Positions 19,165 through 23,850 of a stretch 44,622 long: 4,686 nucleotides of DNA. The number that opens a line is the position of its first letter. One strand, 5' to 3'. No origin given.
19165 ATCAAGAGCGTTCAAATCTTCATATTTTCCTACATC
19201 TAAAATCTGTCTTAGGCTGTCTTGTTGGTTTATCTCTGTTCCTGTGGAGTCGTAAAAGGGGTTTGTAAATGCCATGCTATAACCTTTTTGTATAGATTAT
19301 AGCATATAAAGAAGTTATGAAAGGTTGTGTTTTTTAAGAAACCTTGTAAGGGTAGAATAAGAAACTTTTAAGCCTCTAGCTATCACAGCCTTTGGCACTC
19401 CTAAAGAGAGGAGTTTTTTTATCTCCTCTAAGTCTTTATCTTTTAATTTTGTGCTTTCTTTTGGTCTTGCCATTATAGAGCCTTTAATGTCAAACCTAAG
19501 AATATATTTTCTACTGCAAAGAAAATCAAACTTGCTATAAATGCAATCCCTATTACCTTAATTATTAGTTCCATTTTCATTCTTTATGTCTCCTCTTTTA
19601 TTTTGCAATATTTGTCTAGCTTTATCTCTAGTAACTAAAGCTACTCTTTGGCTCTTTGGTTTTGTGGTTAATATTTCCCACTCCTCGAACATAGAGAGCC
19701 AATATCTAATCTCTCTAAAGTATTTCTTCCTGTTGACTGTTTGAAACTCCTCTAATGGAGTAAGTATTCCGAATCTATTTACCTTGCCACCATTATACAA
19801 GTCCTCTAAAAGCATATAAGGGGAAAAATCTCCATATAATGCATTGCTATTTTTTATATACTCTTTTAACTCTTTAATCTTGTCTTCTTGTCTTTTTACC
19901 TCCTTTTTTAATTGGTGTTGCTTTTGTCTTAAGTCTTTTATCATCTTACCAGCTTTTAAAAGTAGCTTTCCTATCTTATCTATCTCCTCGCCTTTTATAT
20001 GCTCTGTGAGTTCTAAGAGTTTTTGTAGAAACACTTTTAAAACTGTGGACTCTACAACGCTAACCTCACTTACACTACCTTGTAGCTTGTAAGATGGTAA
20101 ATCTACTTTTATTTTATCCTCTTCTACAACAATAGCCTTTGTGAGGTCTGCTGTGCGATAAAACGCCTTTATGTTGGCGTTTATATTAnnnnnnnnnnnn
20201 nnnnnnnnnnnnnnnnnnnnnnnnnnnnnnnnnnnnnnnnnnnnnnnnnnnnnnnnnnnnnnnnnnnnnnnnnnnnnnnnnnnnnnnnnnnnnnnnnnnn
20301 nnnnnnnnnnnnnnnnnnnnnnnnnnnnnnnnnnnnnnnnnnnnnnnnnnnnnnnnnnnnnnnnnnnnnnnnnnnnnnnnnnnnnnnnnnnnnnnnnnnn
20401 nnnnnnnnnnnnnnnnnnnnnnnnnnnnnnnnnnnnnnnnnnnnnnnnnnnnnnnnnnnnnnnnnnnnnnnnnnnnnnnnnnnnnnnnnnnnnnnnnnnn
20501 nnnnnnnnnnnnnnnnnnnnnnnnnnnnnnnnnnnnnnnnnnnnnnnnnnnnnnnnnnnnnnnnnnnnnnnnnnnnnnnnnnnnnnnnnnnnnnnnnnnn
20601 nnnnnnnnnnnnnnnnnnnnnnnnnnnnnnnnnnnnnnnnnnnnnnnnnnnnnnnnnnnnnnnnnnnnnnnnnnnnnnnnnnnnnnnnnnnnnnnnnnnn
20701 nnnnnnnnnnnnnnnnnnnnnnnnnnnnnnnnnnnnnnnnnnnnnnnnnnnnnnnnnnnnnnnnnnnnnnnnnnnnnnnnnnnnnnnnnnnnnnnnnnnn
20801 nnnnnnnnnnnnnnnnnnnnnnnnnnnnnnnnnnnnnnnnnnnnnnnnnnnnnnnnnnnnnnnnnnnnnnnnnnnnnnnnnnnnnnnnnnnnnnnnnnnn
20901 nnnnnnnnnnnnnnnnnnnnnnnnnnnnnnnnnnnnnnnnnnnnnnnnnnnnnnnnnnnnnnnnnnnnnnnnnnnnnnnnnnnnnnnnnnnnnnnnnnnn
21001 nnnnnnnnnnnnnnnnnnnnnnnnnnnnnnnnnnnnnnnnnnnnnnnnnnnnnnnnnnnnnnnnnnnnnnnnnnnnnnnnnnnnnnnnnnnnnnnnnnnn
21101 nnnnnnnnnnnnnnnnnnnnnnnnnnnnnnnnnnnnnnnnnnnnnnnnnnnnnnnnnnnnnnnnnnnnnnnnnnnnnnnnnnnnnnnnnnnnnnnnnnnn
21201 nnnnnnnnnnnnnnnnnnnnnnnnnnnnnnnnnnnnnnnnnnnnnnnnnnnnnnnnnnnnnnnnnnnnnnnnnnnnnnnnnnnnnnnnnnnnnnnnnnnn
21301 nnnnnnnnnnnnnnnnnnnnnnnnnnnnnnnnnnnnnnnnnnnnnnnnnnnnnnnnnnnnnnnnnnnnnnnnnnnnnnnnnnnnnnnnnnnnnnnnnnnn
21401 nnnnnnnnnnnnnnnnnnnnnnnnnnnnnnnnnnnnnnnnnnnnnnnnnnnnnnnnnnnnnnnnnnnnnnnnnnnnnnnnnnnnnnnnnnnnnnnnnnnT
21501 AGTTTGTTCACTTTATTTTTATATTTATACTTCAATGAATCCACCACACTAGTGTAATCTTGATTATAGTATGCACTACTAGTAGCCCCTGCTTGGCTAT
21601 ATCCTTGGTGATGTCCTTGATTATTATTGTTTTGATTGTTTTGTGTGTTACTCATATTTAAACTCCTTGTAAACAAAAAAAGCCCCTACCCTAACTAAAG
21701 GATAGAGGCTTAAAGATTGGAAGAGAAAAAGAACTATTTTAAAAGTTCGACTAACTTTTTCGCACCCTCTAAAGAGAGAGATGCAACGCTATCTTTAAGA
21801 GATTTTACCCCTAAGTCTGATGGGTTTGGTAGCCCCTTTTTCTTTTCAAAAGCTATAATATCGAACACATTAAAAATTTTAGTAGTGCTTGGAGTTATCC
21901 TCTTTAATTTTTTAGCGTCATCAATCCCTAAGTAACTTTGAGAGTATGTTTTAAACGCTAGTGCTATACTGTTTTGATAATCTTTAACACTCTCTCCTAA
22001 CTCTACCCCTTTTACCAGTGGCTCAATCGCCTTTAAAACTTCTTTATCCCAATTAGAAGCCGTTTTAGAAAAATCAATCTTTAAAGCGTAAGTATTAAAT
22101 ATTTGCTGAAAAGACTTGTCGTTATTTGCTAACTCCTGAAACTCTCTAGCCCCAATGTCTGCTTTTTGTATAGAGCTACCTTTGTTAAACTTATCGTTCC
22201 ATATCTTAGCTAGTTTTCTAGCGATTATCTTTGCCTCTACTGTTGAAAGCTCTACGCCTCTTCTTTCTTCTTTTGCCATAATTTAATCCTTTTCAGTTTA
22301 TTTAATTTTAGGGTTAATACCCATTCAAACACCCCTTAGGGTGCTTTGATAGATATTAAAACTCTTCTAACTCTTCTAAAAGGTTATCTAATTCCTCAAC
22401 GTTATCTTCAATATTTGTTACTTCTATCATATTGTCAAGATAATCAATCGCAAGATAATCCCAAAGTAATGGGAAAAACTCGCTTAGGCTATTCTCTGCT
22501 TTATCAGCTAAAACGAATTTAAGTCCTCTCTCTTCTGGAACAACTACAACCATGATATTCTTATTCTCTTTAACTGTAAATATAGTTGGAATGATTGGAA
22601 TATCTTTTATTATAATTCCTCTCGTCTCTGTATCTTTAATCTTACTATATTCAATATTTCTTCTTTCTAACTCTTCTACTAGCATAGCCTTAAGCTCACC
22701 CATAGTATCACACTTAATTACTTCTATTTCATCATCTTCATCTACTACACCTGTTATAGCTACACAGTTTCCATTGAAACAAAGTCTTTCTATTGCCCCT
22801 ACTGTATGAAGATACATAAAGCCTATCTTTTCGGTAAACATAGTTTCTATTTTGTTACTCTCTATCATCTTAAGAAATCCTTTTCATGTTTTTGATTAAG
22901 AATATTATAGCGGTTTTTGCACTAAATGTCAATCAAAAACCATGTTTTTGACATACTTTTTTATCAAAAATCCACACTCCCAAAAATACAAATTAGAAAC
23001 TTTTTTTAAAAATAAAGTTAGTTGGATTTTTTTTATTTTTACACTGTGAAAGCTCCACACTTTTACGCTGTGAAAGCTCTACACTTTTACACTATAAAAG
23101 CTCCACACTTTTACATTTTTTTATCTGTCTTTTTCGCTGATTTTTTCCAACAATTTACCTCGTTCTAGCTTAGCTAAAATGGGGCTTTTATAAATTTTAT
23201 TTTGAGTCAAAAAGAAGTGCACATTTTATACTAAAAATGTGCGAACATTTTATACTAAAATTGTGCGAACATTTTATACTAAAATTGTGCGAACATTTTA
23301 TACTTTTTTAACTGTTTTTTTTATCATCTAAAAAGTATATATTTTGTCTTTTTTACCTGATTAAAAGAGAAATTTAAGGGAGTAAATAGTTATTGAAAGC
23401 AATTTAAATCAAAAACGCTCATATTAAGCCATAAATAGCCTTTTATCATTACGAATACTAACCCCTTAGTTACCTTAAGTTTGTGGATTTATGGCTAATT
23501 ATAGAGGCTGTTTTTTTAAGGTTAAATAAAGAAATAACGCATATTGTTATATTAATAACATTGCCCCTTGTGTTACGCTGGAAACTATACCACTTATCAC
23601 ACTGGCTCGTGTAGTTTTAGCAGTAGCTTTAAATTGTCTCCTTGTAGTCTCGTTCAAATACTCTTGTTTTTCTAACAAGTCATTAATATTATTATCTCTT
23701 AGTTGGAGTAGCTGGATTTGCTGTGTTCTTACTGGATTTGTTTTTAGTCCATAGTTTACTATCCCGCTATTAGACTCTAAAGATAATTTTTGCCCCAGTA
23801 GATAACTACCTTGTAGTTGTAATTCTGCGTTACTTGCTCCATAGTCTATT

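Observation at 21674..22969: Autonomous promoter-operator-terminator cassette encoding a highly acidic 170-aa protein, embedded in the late structural arm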

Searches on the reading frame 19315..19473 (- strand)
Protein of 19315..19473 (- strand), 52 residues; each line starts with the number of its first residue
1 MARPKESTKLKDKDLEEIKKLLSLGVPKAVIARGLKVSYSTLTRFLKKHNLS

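Call 5: search_protein_families(library=pfam, proteins=[window:19315-19473:-], max_evalue=0.1)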
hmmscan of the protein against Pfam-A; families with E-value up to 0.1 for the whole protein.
window:19315-19473:- (52 aa): 3 families
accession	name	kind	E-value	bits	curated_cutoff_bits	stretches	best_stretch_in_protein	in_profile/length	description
PF02796.21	HTH_7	-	5.7e-05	23.6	23.8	1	9-48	5-44/45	Helix-turn-helix domain of resolvase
PF13936.12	HTH_38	-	0.00014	22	27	1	9-49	4-44/44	Helix-turn-helix domain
PF13384.12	HTH_23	-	0.046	14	24.6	1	20-49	12-41/50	Homeodomain-like domain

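Call 80: search_protein_families(library=ncbifam, proteins=[window:19315-19473:-], max_evalue=0.1)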
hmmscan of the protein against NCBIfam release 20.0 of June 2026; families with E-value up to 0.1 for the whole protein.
window:19315-19473:- (52 aa): 4 families
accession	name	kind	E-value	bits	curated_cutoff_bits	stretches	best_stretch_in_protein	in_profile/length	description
NF009949.0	PRK13413.1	equivalog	3.4e-05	23.6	272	1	5-50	153-197/203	master DNA invertase Mpi family serine-type recombinase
NF040595.1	HTH_Cbp1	equivalog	0.0016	18.4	140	1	10-51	47-88/135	CRISPR DNA repeat-binding protein Cbp1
NF007935.0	PRK10651.1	equivalog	0.045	12.9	250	1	6-47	152-192/216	two-component system response regulator NarL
NF009374.0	PRK12737.1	subfamily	0.085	11.9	383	1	16-47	216-248/284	tagatose-bisphosphate aldolase subunit GatY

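Call 84: search_solved_structures(query=window:19315-19473:-, max_evalue=1, show_alignments=3)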
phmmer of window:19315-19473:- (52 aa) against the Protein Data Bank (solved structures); distinct sequences matched with E-value up to 1: 5.
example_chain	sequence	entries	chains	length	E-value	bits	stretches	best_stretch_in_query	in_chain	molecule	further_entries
9d01_A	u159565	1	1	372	0.034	17.8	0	9-44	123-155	a-iTHR-201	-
2lvs_A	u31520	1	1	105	0.14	15.9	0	14-48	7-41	Putative uncharacterized protein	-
8u3b_G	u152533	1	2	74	0.37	14.6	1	16-49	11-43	Nitrate/nitrite response regulator protein NarL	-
1je8_A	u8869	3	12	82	0.4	14.5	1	16-49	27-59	Nitrate/Nitrite Response Regulator Protein NARL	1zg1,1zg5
1a04_A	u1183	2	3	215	0.56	14.1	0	16-47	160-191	NITRATE/NITRITE RESPONSE REGULATOR PROTEIN NARL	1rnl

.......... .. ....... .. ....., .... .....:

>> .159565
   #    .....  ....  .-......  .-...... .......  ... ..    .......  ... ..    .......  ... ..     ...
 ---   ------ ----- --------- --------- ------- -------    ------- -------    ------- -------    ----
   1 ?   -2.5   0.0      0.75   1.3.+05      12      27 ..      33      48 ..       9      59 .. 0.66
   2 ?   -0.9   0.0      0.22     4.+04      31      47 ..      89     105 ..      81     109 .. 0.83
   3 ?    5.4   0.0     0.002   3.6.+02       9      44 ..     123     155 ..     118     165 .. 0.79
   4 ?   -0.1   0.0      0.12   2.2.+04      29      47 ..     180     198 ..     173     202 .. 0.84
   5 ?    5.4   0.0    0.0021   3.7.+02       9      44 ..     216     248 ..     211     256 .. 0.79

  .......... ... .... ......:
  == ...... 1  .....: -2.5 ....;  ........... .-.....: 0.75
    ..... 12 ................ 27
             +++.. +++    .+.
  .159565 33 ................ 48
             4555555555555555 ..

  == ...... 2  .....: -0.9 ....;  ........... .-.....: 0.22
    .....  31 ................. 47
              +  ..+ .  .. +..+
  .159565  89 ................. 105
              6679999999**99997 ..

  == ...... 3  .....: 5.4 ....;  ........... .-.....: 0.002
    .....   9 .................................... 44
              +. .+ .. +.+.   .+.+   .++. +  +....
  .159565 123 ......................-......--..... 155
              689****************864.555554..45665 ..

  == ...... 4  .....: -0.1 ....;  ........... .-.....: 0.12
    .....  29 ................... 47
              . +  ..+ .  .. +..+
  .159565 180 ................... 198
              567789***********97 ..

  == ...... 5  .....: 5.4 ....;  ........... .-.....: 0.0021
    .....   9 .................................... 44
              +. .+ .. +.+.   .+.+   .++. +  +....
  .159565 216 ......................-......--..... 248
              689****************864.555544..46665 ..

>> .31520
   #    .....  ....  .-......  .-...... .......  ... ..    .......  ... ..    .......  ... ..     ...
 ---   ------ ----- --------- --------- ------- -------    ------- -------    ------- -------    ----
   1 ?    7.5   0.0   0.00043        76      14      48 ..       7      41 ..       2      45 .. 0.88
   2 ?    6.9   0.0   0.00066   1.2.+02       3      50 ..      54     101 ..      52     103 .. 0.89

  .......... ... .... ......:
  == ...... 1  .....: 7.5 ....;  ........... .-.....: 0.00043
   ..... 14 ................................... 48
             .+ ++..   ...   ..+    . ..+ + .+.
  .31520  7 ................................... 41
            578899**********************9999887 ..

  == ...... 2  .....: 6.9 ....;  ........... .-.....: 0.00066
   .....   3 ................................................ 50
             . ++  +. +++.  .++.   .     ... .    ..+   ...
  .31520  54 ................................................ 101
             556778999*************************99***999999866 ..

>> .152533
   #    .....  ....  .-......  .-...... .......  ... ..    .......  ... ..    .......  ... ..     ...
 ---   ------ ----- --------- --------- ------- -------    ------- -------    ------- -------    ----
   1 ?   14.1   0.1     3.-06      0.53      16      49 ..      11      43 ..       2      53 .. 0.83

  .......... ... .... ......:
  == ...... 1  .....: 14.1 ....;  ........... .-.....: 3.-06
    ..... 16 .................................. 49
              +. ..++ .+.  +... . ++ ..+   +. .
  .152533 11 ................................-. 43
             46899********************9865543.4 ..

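Call 92: search_dna_similar(query=window:19315-19473:-, collection=phages, mode=protein, max_evalue=10, max_rows=15)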
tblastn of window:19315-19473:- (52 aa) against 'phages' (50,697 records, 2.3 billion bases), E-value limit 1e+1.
Records with a match: 1; places in all: 1; records where one place covers at least 80% of the query: 0.
Best place of each record, by identity: 60-80% 1.
By first word of the organism name: Bacteriophage 1.
By host as written in the record: - 1.
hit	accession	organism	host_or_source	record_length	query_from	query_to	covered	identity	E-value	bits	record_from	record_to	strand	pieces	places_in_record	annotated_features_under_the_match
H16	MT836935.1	Bacteriophage sp.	human fecal samples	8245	26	47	42%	68.2%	7e+0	29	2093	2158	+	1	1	record has no annotation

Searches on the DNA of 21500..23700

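Call 51: search_rna_families(source=window, start=21500, end=23700, threshold=evalue, max_evalue=1)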
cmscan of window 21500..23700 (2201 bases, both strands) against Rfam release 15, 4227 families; matches with E-value up to 1: 2.
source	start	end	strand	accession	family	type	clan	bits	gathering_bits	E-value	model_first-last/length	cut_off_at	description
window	21673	21806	-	RF00515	PyrR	Cis-reg;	-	31.5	54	0.072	1-115/115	no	PyrR binding site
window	21671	21748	-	RF02371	PyrG_leader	Cis-reg; leader;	-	28.9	65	0.32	1-78/78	no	PyrG leader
